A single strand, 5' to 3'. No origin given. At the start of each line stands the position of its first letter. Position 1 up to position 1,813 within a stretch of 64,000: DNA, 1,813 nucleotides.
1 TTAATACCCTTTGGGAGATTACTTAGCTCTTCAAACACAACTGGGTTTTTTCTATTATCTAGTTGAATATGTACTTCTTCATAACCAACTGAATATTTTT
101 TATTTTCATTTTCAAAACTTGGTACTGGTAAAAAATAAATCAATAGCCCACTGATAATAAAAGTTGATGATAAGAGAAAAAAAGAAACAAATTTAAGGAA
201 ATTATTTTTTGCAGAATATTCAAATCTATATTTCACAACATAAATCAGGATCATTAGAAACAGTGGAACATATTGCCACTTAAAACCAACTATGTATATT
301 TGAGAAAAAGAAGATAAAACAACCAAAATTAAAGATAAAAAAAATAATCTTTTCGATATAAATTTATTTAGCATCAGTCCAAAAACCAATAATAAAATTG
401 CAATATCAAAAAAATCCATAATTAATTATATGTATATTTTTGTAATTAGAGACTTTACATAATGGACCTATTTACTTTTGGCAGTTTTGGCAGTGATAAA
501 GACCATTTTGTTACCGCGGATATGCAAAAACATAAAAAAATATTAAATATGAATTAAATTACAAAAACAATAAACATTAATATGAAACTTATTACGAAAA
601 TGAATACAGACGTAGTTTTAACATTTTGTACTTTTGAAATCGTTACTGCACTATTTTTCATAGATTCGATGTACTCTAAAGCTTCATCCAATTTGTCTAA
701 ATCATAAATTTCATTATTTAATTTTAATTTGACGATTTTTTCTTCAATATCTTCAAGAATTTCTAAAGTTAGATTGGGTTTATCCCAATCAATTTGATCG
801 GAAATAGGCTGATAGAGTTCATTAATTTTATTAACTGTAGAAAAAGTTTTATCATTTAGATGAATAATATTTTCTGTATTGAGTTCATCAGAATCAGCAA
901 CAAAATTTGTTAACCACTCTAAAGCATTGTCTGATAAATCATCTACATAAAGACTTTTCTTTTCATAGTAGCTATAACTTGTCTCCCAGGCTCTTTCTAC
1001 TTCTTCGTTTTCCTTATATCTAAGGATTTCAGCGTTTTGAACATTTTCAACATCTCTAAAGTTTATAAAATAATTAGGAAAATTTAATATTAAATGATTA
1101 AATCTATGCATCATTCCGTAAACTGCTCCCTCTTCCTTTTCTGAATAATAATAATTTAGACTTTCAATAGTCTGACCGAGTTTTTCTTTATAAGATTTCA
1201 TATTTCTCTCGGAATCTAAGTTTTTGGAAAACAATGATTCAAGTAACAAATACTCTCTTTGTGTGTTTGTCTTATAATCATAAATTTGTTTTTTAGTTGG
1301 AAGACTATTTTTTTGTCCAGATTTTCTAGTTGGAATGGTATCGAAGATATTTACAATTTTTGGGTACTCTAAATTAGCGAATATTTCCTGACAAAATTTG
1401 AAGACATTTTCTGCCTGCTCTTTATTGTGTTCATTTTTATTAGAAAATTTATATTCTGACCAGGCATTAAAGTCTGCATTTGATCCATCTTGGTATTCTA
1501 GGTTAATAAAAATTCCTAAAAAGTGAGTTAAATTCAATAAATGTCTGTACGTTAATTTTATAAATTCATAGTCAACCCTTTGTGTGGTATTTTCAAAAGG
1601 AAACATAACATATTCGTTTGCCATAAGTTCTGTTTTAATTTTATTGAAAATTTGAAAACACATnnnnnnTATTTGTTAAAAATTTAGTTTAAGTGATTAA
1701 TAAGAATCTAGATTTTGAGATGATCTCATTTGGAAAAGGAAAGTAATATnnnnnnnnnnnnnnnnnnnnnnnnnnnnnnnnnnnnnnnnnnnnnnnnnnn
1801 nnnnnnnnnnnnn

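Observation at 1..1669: Two uncharacterised membrane-associated proteins divergent from hsdM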

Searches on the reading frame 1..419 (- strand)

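Call 4: search_protein_families(library=pfam, proteins=[window:1-419:-], max_evalue=0.1)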
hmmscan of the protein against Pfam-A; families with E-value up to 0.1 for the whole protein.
window:1-419:- (139 aa): 0 families

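Call 5: search_protein_families(library=padloc, proteins=[window:1-419:-], max_evalue=0.1)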
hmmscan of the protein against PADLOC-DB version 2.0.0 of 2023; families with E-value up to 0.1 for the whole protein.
window:1-419:- (139 aa): 0 families

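Call 8: search_protein_families(library=ncbifam, proteins=[window:1-419:-], max_evalue=0.1)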
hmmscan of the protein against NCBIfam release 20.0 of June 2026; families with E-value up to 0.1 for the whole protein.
window:1-419:- (139 aa): 1 family
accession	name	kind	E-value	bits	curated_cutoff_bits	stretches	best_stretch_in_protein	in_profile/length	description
NF008430.0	PRK11268.1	equivalog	0.023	13.7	439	1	51-103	98-149/295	phosphate ABC transporter permease PstA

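Call 9: search_protein_families(library=phrogs, proteins=[window:1-419:-], max_evalue=0.1)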
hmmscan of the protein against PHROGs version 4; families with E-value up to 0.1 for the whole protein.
window:1-419:- (139 aa): 0 families

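Call 16: find_homologous_proteins(query=window:1-419:-)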
Query window:1-419:- (139 aa): 7 proteins with E <= 0.001 among 123 candidates.
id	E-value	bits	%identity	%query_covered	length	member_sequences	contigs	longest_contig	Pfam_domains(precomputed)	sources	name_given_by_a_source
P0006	1.1e-36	144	50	99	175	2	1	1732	-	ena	-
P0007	2.8e-33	133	53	97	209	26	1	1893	-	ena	-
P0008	7.8e-21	93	45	97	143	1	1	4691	-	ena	-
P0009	5.0e-20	90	41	97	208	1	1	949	-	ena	-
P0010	1.9e-13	69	55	53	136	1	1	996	-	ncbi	-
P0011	1.1e-8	53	65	33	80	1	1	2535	-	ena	-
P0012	2.0e-8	52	65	33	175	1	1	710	-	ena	-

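Call 18: find_encoding_contigs(protein=P0008, flank=10000)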
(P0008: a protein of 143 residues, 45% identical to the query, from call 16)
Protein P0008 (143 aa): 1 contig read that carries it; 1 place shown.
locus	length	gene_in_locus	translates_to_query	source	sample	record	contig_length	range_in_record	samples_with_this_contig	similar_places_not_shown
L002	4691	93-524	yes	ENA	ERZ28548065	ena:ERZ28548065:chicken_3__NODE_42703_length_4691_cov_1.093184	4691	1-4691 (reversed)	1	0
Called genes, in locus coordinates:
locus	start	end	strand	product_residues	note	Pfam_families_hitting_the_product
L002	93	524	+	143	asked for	-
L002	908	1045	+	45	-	-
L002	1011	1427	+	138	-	-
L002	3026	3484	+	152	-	PF00248:Aldo_ket_red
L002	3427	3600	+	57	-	-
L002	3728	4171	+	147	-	-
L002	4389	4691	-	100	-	?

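Call 26: search_protein_families(library=pfam, proteins=[P0007, P0012, P0009], max_evalue=1)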
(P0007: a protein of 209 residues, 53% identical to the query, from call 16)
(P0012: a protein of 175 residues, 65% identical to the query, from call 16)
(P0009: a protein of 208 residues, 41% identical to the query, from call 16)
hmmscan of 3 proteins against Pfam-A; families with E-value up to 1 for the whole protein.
P0007 (209 aa): 0 families

P0012 (175 aa): 0 families

P0009 (208 aa): 1 family
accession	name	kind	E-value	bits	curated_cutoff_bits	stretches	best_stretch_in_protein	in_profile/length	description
PF07907.16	YibE_F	-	0.85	9.5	27.2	0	7-99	2-95/241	YibE/F-like protein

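Call 27: find_related_loci(query=A2, collection=genome_contigs, flank=10000)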
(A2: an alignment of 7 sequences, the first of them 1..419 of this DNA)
Query A2 (139 aa) in genome_contigs; peptide patterns used: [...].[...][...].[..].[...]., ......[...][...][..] (x = any residue, [..] = any of these).
241 stretches matched a pattern; 14 encode a relative of the query (tblastn E <= 1e-3); 14 distinct loci.
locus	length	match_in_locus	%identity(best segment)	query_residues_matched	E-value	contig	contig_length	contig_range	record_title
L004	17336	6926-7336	50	1-137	6e-44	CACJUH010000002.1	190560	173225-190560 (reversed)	uncultured Candidatus Actinomarina sp. isolate AG-447-P23 genome assembly, contig: AG-447-P23_NODE_2, whole genome shotg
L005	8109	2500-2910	48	1-137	9e-43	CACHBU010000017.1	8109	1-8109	uncultured Candidatus Actinomarina sp. isolate AG-426-L21 genome assembly, contig: AG-426-L21_NODE_17, whole genome shot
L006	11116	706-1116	48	1-137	1e-42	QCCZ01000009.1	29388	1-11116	OCS155 cluster bacterium AG-349-E07 Ga0171669_109, whole genome shotgun sequence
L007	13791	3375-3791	51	1-138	3e-41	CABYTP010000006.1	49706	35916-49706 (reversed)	MAG: uncultured Candidatus Actinomarina sp. isolate AG-333-M17 genome assembly, contig: AG-333-M17_NODE_6, whole genome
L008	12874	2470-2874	50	1-135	2e-40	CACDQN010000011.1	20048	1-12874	uncultured Candidatus Actinomarina sp. isolate AG-390-B19 genome assembly, contig: AG-390-B19_NODE_11, whole genome shot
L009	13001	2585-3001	50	1-138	7e-40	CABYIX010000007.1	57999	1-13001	MAG: uncultured Candidatus Actinomarina sp. isolate AG-333-E10 genome assembly, contig: AG-333-E10_NODE_7, whole genome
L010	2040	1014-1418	53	1-135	8e-40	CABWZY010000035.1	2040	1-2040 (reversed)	MAG: uncultured Candidatus Actinomarina sp. isolate AG-313-C18 genome assembly, contig: AG-313-C18_NODE_35, whole genome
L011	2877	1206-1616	53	1-138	2e-37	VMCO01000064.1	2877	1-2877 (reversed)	MAG: Flavobacteriaceae bacterium isolate 5_5 c_000000015076, whole genome shotgun sequence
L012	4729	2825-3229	53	1-135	2e-36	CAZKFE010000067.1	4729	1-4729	MAG TPA_asm: uncultured Candidatus Actinomarina sp. isolate SRP077602_co4_282 genome assembly, contig: NODE_37597_length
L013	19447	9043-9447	52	1-135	3e-36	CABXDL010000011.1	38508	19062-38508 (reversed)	MAG: uncultured Candidatus Actinomarina sp. isolate AG-313-L14 genome assembly, contig: AG-313-L14_NODE_11, whole genome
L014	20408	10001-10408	46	1-135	4e-30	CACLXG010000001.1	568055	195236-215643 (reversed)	uncultured Candidatus Actinomarina sp. isolate AG-917-O09 genome assembly, contig: AG-917-O09_NODE_1, whole genome shotg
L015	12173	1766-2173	43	1-135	7e-29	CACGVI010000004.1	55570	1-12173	uncultured Candidatus Actinomarina sp. isolate AG-910-M10 genome assembly, contig: AG-910-M10_NODE_4, whole genome shotg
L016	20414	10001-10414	37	1-138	3e-24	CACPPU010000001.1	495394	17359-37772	MAG: uncultured Candidatus Actinomarina sp. isolate AG-447-N19 genome assembly, contig: AG-447-N19_NODE_1, whole genome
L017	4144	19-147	67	93-135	2e-14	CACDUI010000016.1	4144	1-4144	uncultured Candidatus Actinomarina sp. isolate AG-390-E09 genome assembly, contig: AG-390-E09_NODE_16, whole genome shot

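Call 50: search_protein_families(library=pfam, proteins=[L004:6926-8269:+, L014:10001-11347:+, L016:10001-11344:+, L016:1953-3512:+, L016:3505-4752:+, L016:4752-7850:+, L016:9398-9997:-, L016:8817-9380:-, L004:6510-6914:+, L014:9391-9957:-], max_evalue=0.01)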
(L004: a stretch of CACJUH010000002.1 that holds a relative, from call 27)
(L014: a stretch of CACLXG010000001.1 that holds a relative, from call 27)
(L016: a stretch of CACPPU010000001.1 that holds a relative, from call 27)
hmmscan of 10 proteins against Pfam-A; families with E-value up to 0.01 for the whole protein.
L004:6926-8269:+ (447 aa): 4 families
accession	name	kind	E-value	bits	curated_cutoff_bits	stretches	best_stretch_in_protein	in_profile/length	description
PF03403.19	PAF-AH_p_II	-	4.1e-12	45.8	20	2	137-246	26-136/372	Platelet-activating factor acetylhydrolase, isoform II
PF07224.18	Chlorophyllase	-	2e-07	30.6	26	1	207-315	39-132/301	Chlorophyllase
PF12146.15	Hydrolase_4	-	0.00012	21.9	27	1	212-335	6-114/239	Serine aminopeptidase, S33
PF20434.5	BD-FAE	-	0.0028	17.6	26.8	0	281-322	69-112/215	BD-FAE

L014:10001-11347:+ (448 aa): 5 families
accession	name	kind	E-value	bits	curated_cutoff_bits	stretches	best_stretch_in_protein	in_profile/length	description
PF03403.19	PAF-AH_p_II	-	3.5e-11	42.7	20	1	139-247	27-136/372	Platelet-activating factor acetylhydrolase, isoform II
PF07224.18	Chlorophyllase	-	9.8e-06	25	26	1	211-322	42-138/301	Chlorophyllase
PF20434.5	BD-FAE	-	6.2e-05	23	26.8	0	282-326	69-115/215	BD-FAE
PF12146.15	Hydrolase_4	-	0.00045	20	27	1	213-333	6-111/239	Serine aminopeptidase, S33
PF00561.26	Abhydrolase_1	-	0.0055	16.8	25.8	0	213-336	2-103/245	alpha/beta hydrolase fold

L016:10001-11344:+ (447 aa): 5 families
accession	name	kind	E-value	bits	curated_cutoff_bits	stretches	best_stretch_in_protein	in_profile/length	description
PF03403.19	PAF-AH_p_II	-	2.2e-15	56.5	20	2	136-246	25-136/372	Platelet-activating factor acetylhydrolase, isoform II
PF07224.18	Chlorophyllase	-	1.4e-06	27.8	26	1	209-316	41-133/301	Chlorophyllase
PF12146.15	Hydrolase_4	-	0.00015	21.6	27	1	212-333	6-112/239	Serine aminopeptidase, S33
PF20434.5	BD-FAE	-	0.00087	19.3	26.8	0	207-246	10-56/215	BD-FAE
PF00561.26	Abhydrolase_1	-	0.0029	17.8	25.8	1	211-336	1-103/245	alpha/beta hydrolase fold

L016:1953-3512:+ (519 aa): 4 families
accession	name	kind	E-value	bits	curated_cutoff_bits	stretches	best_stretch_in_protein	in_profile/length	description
PF02384.22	N6_Mtase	-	1.1e-107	360.4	20.4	1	164-480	2-310/311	N-6 DNA Methylase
PF12161.14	HsdM_N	-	6.4e-24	85.5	24.5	1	10-152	2-134/135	HsdM N-terminal domain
PF07669.17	Eco57I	-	0.00019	22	25.3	1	280-373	70-165/171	Eco57I restriction-modification methylase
PF05175.20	MTS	-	0.0071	16.4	23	0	199-295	22-109/170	Methyltransferase small domain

L016:3505-4752:+ (415 aa): 1 family
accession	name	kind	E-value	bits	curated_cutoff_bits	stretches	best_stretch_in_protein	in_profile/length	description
PF01420.25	Methylase_S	-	7.6e-50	169.8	22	2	4-180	2-167/168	Type I restriction modification DNA specificity domain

L016:4752-7850:+ (1032 aa): 6 families
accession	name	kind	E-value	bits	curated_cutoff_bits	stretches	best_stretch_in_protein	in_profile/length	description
PF11867.13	T1RH-like_C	-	4.5e-116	388.2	26.8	1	706-1028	2-328/329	Type I restriction enzyme HindI endonuclease subunit-like, C-terminal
PF18766.7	SWI2_SNF2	-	2.1e-79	266.7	26.7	1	269-516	1-218/221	SWI2/SNF2 ATPase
PF04313.20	HSDR_N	-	4.8e-53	180.4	25.1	1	4-211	2-198/198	Type I restriction enzyme R protein N terminus (HSDR_N)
PF22679.2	T1R_D3-like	-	1.8e-22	80.8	27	1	614-688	80-156/158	Type I restriction enzyme subunit R domain 3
PF04851.21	ResIII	-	1.2e-16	61.5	22.5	1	275-451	9-163/164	Type III restriction enzyme, res subunit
PF18348.7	SH3_16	-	0.0083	16.3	25.8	0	453-472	8-27/49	Bacterial dipeptidyl-peptidase Sh3 domain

L016:9398-9997:- (199 aa): 1 family
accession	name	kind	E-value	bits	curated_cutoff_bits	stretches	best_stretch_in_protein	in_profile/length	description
PF01545.26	Cation_efflux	-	6.8e-09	36.2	26.6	1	28-187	5-178/198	Cation efflux family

L016:8817-9380:- (187 aa): 1 family
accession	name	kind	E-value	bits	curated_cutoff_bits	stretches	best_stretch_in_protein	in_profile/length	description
PF01292.26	Ni_hydr_CYTB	-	2.7e-15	57.1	30.1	1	4-154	2-178/179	Prokaryotic cytochrome b561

L004:6510-6914:+ (134 aa): 1 family
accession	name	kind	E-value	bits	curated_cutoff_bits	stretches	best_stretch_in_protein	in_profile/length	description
PF06785.16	UPF0242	-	0.0034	17.9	33.5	1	42-115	46-106/194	Uncharacterised protein family (UPF0242) N-terminus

L014:9391-9957:- (188 aa): 1 family
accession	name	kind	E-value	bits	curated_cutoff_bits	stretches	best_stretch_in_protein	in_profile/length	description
PF01292.26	Ni_hydr_CYTB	-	4.6e-14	53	30.1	1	5-155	2-178/179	Prokaryotic cytochrome b561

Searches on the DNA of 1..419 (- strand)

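Call 47: search_rna_families(sources=[L014, L008, L018], threshold=evalue, max_evalue=0.01)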
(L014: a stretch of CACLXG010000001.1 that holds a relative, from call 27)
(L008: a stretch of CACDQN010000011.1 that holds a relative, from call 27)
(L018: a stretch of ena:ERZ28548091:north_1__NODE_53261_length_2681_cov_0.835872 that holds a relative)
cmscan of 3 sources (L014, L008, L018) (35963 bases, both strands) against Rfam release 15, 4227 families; matches with E-value up to 0.01: 1.
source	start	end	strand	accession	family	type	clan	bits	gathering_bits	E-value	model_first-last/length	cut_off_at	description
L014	20244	20317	-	RF00005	tRNA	Gene; tRNA;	CL00001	65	29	4.3e-12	1-71/71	no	tRNA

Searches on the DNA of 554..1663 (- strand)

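Call 43: search_rna_families(sources=[L018, L019, L003], threshold=gathering)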
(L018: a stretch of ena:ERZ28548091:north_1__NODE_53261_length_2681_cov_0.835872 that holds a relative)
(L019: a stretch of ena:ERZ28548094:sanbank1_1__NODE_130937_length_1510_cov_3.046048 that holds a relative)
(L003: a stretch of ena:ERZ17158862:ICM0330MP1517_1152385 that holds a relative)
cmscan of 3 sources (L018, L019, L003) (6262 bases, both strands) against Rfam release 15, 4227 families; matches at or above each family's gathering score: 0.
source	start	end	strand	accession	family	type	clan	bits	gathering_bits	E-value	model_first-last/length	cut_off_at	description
